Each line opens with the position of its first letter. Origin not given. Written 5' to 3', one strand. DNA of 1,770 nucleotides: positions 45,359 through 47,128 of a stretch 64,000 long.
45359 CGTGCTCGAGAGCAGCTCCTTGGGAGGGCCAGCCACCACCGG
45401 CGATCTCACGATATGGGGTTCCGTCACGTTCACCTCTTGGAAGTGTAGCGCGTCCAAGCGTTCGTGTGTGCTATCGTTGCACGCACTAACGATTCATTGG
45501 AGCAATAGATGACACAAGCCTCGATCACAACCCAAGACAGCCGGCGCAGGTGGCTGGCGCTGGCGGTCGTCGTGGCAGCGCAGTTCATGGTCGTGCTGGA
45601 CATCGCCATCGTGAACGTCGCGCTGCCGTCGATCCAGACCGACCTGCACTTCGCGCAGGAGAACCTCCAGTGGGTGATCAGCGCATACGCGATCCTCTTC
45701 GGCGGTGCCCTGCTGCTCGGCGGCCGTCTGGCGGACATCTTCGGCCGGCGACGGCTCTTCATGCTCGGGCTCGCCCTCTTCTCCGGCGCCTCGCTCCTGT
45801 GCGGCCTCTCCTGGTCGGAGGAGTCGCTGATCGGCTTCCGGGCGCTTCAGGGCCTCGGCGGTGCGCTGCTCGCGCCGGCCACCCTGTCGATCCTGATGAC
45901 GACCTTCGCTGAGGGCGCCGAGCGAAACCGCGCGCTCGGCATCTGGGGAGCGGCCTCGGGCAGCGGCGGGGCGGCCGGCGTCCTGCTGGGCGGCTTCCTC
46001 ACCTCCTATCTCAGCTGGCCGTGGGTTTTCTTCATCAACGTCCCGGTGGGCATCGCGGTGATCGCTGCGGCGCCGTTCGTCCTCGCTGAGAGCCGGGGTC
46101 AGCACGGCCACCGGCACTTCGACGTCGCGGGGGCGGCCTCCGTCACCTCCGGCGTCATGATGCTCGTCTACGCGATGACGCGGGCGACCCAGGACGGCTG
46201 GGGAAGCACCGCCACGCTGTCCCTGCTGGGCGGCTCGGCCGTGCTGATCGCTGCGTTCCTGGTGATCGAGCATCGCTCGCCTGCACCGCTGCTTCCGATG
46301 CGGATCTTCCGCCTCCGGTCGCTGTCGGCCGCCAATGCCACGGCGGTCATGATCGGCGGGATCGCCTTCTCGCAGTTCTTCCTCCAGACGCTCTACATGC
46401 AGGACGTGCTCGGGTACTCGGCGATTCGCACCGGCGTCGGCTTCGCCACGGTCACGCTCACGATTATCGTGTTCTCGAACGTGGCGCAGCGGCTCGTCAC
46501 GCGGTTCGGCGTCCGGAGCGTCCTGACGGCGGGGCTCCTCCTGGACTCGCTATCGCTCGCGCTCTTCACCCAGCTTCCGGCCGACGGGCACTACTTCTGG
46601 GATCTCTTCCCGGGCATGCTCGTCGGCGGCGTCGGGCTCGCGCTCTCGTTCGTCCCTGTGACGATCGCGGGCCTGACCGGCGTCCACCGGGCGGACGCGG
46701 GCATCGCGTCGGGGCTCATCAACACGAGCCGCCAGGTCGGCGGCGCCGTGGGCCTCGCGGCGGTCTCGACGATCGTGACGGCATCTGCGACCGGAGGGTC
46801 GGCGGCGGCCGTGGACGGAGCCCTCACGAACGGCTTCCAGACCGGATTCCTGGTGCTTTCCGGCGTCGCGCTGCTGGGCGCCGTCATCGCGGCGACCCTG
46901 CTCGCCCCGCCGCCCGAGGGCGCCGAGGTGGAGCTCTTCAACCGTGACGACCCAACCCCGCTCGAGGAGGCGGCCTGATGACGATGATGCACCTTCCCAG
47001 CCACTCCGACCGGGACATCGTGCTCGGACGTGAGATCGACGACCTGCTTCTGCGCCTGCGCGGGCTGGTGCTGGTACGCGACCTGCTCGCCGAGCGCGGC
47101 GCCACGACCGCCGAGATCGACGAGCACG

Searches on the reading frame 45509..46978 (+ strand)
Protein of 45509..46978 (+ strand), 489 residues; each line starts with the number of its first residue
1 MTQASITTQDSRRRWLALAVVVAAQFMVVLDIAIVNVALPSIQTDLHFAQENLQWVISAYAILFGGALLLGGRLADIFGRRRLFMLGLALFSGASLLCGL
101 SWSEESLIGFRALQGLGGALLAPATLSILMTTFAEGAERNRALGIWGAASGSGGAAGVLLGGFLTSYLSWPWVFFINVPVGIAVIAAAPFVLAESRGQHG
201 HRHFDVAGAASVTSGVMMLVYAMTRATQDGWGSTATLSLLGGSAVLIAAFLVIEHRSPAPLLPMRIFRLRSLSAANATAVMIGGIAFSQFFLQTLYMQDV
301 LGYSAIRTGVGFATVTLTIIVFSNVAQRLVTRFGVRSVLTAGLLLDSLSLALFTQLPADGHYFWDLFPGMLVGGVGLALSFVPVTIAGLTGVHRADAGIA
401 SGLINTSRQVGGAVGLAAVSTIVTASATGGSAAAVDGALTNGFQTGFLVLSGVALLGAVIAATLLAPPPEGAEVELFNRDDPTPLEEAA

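Call 30: search_protein_families(library=pfam, proteins=[window:45509-46978:+], max_evalue=0.00001)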
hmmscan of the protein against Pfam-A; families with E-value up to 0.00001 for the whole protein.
window:45509-46978:+ (489 aa): 1 family
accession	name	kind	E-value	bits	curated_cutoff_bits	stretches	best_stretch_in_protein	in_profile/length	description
PF07690.21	MFS_1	-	6e-51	173.8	33.4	1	23-415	3-346/347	Major Facilitator Superfamily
